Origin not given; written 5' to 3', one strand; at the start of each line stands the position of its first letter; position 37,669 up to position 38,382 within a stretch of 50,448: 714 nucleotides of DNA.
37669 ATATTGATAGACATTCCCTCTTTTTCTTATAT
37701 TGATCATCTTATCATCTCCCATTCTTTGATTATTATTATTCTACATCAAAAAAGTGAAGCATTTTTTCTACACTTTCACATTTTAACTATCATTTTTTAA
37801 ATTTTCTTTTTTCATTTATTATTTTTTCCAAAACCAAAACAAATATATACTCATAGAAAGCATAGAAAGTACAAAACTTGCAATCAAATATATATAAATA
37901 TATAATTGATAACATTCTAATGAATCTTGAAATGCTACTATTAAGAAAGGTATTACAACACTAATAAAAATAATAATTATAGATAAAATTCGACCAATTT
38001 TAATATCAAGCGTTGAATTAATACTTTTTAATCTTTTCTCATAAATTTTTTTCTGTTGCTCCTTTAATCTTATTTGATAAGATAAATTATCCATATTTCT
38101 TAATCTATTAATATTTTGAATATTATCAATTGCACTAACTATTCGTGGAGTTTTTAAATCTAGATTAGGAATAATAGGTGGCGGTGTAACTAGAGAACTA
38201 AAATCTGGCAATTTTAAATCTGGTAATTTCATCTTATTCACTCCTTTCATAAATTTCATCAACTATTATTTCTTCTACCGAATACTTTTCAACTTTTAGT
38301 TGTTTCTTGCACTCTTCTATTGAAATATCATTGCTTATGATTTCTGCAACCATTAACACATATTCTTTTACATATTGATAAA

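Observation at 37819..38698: Unrecognisable two-gene membrane cassette as island cargo: candidate novel exclusion/abortive-infection or toxin-type module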

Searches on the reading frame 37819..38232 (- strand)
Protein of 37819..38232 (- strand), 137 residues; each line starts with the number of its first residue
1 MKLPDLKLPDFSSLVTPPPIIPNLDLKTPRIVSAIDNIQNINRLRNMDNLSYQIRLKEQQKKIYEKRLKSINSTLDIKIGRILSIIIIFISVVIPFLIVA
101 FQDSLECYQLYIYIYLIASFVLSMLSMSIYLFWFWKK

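Call 6: search_protein_families(library=pfam, proteins=[window:37819-38232:-], max_evalue=1)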
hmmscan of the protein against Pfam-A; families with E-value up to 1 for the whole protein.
window:37819-38232:- (137 aa): 2 families
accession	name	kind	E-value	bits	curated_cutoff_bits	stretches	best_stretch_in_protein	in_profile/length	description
PF11026.13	DUF2721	-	0.026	14.9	28.3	1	28-129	19-111/129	Protein of unknown function (DUF2721)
PF20990.2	DUF2207_C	-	0.13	12.4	33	1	56-133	111-184/247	Predicted membrane protein (DUF2207) C-terminal domain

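Call 7: search_protein_families(library=padloc, proteins=[window:37819-38232:-], max_evalue=1)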
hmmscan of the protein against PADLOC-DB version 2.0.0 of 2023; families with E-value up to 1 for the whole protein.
window:37819-38232:- (137 aa): 1 family
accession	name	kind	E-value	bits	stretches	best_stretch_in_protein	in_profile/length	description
PDLC02363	PycTM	-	0.0001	20.2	1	58-126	3-71/154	-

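Call 8: search_protein_families(library=phrogs, proteins=[window:37819-38232:-], max_evalue=1)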
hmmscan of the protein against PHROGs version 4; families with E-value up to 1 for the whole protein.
window:37819-38232:- (137 aa): 2 families
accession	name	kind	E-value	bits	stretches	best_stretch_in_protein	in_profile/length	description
phrog_24782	-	unknown function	0.37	11.7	1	47-80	46-76/82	-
phrog_8279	-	unknown function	0.53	11.5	1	44-124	54-131/133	-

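Call 10: find_homologous_proteins(query=window:37819-38232:-, max_evalue=0.01)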
Query window:37819-38232:- (137 aa): 115 proteins with E <= 0.01 among 145 candidates.
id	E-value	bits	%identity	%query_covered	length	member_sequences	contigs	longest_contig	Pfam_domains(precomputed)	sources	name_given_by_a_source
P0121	1.6e-75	270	96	100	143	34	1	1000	-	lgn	-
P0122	2.0e-71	257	90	100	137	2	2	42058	-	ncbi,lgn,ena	-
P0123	2.8e-68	247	89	100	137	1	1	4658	-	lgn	-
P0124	3.0e-67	243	85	100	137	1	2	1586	-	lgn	-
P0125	9.3e-67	242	84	100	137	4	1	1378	-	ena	-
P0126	5.2e-66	239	83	100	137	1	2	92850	-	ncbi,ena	-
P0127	2.9e-65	237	82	100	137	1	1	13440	-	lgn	-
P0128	3.2e-65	237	80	100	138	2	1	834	-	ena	-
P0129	1.2e-63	231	80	100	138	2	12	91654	-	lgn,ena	-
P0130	2.0e-63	231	82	100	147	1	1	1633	-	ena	-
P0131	4.1e-63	230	78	100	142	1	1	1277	-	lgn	-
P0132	1.2e-62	228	81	100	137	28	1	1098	-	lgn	-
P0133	1.6e-62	228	80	100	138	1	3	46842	-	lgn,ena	-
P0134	2.6e-62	227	77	100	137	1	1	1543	-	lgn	-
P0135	3.0e-62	227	77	100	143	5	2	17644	-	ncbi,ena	-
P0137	4.5e-62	226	77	100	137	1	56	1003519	-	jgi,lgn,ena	-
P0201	7.9e-48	180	66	97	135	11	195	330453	-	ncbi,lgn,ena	-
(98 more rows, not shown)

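Call 12: find_encoding_contigs(protein=P0137, flank=7000, max_places=4)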
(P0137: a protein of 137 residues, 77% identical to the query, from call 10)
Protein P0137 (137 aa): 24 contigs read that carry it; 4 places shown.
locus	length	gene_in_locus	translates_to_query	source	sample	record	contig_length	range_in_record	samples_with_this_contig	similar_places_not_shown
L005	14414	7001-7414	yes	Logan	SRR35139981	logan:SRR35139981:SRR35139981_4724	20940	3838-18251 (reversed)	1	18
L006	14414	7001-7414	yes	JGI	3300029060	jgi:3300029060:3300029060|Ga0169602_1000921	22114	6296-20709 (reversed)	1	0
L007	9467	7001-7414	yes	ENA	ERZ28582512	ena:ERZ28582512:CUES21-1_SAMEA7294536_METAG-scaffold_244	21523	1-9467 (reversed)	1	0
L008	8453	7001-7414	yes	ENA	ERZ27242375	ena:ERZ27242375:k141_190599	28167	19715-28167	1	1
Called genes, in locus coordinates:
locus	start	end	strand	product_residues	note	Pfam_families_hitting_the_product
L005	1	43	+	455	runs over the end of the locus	-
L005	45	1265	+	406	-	-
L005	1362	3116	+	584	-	PF00005:ABC_tran, PF02463:SMC_N (weak), PF03193:RsgA_GTPase (faint), PF13555:AAA_29 (faint), PF00350:Dynamin_N (faint), PF05729:NACHT (faint), PF12848:ABC_tran_Xtn, PF00005:ABC_tran, +4 more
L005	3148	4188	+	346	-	PF04055:Radical_SAM (faint)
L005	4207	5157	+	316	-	PF02655:ATP-grasp_3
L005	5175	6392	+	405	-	PF04055:Radical_SAM, PF12544:LAM_C (weak)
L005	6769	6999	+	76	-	-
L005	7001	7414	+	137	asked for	-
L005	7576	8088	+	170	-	PF14657:Arm-DNA-bind_4 (weak), PF14659:Phage_int_SAM_3 (weak)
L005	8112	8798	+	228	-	PF00589:Phage_integrase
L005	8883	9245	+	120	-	PF13476:AAA_23 (weak), PF13166:AAA_13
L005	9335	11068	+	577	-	PF13166:AAA_13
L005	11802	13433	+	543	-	PF00133:tRNA-synt_1, PF01406:tRNA-synt_1e (faint), PF09334:tRNA-synt_1g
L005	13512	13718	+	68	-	PF00589:Phage_integrase (weak)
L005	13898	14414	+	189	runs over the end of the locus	PF00300:His_Phos_1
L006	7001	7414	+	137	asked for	-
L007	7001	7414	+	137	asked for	-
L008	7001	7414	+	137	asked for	-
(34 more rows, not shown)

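Call 14: find_encoding_contigs(protein=P0201, flank=7000, max_places=5)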
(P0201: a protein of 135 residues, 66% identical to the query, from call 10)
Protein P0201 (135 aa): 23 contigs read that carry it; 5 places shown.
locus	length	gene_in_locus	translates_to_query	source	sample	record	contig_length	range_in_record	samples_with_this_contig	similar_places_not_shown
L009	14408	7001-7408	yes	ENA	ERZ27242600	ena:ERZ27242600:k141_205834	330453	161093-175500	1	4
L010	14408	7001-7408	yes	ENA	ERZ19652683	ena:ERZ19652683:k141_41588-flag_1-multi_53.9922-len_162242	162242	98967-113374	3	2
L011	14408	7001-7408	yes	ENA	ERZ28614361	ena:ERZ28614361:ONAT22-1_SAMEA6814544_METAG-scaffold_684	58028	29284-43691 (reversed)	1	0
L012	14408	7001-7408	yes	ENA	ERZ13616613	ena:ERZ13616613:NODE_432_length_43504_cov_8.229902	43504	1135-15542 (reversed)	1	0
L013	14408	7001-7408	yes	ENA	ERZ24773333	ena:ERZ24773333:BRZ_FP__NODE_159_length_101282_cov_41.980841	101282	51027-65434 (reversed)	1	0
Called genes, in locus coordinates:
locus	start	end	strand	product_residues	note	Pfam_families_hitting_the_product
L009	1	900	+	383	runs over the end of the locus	PF12679:ABC2_membrane_2, PF12698:ABC2_membrane_3, PF12730:ABC2_membrane_4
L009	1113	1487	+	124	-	PF00392:GntR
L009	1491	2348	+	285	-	PF00005:ABC_tran, PF13304:AAA_21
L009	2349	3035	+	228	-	PF13346:ABC2_membrane_5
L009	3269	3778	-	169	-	PF00246:Peptidase_M14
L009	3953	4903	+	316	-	PF02086:MethyltransfD12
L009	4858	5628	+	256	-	PF13847:Methyltransf_31 (faint), PF01555:N6_N4_Mtase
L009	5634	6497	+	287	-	PF04556:DpnII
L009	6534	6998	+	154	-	-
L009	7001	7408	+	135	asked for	-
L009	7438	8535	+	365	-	PF05014:Nuc_deoxyrib_tr (faint)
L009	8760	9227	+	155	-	PF00239:Resolvase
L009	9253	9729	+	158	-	PF07508:Recombinase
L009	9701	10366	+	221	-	-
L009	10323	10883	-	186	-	PF00246:Peptidase_M14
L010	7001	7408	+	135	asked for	-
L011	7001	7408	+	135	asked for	-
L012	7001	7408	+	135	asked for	-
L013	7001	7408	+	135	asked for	-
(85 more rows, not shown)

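Call 23: search_protein_families(library=pfam, proteins=[L005:6769-6999:+], max_evalue=1)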
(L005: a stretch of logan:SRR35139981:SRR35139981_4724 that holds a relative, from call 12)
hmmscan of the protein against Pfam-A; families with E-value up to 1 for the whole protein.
L005:6769-6999:+ (76 aa): 0 families

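Call 24: search_protein_families(library=padloc, proteins=[L005:9335-11068:+], max_evalue=1)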
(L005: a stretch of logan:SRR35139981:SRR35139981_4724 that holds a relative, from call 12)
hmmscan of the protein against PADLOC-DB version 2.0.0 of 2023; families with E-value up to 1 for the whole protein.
L005:9335-11068:+ (577 aa): 11 families
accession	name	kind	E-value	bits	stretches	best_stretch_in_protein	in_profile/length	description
PDLC04890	PDC-S06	-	3.9e-159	529.5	1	4-575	154-726/732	-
PDLC04886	PDC-S06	-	9.7e-98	326.8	1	5-573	157-724/727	-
PDLC04897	PDC-S06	-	5.5e-45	152.2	1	26-573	171-725/727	-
PDLC04887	PDC-S06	-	6.8e-40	135.4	1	26-454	218-654/790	-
PDLC04894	PDC-S06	-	2.2e-31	107.2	1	12-447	175-603/740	-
PDLC04896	PDC-S06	-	2.3e-29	100.5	1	77-572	238-729/732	-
PDLC04898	PDC-S06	-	1.4e-23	81.1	1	23-554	203-733/752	-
PDLC03859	LmuB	-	2.5e-15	54.7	1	24-420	266-591/611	-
PDLC03868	LmuB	-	0.0058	12.9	1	100-295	489-662/1035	-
PDLC00517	JetC1|JetC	-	0.11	8.7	1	192-307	639-758/1119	DUF3584 domain; MukB-like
PDLC03865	LmuB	-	0.17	8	2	24-307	209-499/1007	-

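Call 31: predict_structure(alignment_id=A2)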
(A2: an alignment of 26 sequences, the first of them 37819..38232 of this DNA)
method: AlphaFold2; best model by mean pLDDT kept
length: 137 residues; sequences in the alignment: 26
mean_pLDDT: 77.7   pTM: 0.39
mean pLDDT of the five models: 77.7, 74.6, 72.8, 71.6, 69.4
residues with pLDDT >= 90: 11; 70-90: 96; 50-70: 12; < 50: 18
segments of 3 or more residues with pLDDT < 50: 1-7, 15-17, 19-24
pLDDT, mean of each block of 10 residues (from residue 1): 47 50 57 85 90 90 85 79 86 87 82 88 87 75
secondary structure, 60 per line:
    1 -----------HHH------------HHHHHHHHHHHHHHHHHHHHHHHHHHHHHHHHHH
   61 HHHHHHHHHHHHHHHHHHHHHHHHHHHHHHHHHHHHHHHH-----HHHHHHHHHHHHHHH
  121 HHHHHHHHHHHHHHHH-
elements in order: H27-100 H106-136

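Call 34: search_protein_representatives(alignment_id=A2)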
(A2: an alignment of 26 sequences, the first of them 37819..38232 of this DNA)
Query: 26 sequences, 137 profile positions. Proteins with E-value up to 0.001 (for the whole library): 33; up to 1e-10: 25; up to 1e-30: 7. The best 33 are listed.
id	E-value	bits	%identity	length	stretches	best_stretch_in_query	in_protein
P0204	1.2e-61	223.1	-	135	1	4-137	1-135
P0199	2.5e-57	209.0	-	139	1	1-136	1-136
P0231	1.7e-55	203.1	-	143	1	2-136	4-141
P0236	4.2e-43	163.0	-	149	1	5-137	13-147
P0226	2.8e-42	160.3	-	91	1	47-137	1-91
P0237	5.1e-32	127.1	-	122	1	47-137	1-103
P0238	8.7e-31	123.1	-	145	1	2-136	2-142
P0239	1.2e-28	116.1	-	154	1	2-137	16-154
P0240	9.8e-27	110.0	-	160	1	35-137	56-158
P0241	1.2e-26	109.8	-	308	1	12-136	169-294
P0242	2.1e-21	92.7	-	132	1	4-137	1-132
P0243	3.3e-21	92.1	-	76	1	5-63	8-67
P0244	1.2e-16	77.3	-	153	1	5-135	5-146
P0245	1.5e-16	77.0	-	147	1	2-133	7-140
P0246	2.2e-16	76.4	-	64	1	83-137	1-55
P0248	9.8e-14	67.9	-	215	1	32-136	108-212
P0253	2.4e-13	66.6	-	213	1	12-137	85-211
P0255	4.4e-11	59.3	-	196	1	2-136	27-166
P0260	6.1e-07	45.9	-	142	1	14-131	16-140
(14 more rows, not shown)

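Call 38: find_homologous_proteins(query=A3, max_evalue=0.001)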
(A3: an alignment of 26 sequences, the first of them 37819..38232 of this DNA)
Query A3 (26 sequences) (137 aa, profile of the alignment): 123 proteins with E <= 0.001 among 4626 candidates; the best 120 are listed.
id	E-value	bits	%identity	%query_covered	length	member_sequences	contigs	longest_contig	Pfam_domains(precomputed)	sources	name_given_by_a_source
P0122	6.8e-45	170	90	100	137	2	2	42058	-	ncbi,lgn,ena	-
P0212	1.0e-44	170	61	94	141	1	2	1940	-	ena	-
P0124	1.0e-44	170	85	100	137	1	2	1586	-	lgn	-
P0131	1.7e-44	169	78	100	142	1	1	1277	-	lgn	-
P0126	2.6e-44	168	83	100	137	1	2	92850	-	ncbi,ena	-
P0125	2.8e-44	168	84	100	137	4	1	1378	-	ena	-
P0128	3.5e-44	168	80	100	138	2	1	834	-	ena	-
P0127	4.0e-44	168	82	100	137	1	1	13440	-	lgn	-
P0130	5.2e-44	167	82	100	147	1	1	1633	-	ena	-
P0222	5.7e-44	167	60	89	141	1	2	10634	-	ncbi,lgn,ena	-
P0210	6.5e-44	167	61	82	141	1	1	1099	-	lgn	-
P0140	7.4e-44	167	77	100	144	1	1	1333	-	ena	-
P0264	7.5e-44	167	90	100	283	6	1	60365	-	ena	-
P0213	7.6e-44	167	61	89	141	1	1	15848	-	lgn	-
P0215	7.9e-44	167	60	93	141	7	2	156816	-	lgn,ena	-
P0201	8.6e-44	167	66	97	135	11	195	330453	-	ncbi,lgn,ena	-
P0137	9.5e-43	163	77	100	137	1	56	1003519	-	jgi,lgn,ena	-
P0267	1.4e-37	147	76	93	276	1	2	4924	-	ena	-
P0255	3.9e-36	142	27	96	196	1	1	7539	-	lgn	-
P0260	3.3e-30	123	30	82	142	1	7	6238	-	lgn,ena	-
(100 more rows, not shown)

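Call 39: find_encoding_contigs(protein=P0260, flank=6000, max_places=4)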
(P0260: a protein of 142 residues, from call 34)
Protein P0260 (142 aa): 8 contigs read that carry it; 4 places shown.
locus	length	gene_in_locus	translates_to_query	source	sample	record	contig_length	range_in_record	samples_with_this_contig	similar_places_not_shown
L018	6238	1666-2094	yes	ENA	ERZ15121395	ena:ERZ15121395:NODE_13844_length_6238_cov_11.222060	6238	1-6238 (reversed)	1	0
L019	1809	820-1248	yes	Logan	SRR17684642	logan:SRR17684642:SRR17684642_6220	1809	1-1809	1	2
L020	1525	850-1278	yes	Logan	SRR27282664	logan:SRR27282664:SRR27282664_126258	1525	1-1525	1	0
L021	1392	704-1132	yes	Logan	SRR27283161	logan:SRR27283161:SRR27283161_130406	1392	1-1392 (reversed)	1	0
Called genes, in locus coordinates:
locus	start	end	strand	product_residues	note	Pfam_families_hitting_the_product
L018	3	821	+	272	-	?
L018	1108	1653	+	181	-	-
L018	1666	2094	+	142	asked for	-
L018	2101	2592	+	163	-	-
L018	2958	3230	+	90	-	-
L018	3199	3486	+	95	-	PF01250:Ribosomal_S6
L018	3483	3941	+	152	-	-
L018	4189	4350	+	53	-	-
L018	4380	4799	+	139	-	PF13475:DUF4116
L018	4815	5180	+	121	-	-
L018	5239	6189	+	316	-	PF00091:Tubulin, PF12327:FtsZ_C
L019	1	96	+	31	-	?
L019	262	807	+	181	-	-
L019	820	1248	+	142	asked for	-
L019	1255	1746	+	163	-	-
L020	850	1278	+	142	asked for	-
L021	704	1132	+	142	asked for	-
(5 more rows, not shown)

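Call 40: find_encoding_contigs(protein=P0255, flank=7000, max_places=3)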
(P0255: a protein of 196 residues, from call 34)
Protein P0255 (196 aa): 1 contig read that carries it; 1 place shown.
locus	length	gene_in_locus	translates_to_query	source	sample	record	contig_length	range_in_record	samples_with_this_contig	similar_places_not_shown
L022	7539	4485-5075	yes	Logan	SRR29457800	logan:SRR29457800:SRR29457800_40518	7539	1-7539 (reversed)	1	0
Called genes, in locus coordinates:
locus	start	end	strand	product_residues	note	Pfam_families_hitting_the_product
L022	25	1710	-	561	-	PF00239:Resolvase, PF07508:Recombinase, PF13408:Zn_ribbon_recom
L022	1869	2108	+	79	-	PF13443:HTH_26 (weak), PF01381:HTH_3 (weak)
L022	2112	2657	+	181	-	PF14337:Abi_alpha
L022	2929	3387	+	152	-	-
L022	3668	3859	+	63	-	-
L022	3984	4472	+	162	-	-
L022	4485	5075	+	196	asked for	-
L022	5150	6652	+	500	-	-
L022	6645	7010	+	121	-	-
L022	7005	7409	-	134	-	PF12844:HTH_19 (weak), PF01381:HTH_3 (faint)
